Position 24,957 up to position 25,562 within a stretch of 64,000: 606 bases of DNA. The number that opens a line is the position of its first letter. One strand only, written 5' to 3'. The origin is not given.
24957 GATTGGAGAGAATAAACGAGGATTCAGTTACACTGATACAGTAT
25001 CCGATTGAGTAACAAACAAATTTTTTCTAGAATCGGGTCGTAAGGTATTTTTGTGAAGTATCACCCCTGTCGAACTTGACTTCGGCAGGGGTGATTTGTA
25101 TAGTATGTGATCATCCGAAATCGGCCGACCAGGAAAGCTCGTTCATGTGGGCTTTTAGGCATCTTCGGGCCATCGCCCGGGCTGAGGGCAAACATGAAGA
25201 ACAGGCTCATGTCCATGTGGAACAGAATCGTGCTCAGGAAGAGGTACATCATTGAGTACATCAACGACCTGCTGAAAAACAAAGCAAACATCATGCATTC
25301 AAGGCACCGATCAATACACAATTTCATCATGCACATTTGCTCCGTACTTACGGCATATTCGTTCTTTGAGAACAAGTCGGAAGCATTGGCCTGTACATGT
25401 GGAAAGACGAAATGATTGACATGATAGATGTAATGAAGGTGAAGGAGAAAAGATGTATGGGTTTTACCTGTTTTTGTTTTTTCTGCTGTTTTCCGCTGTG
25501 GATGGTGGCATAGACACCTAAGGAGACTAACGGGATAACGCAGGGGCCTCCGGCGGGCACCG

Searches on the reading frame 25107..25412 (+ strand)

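Call 79: search_protein_families(library=pfam, proteins=[window:25107-25412:+], max_evalue=0.1)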
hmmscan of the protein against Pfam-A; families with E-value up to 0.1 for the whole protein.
window:25107-25412:+ (102 aa): 2 families
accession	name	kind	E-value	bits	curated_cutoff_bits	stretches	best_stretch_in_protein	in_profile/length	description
PF13612.12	DDE_Tnp_1_3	-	7.3e-15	55.7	27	1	26-70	111-155/155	Transposase DDE domain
PF01609.27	DDE_Tnp_1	-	0.043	14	23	1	41-85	155-199/200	Transposase DDE domain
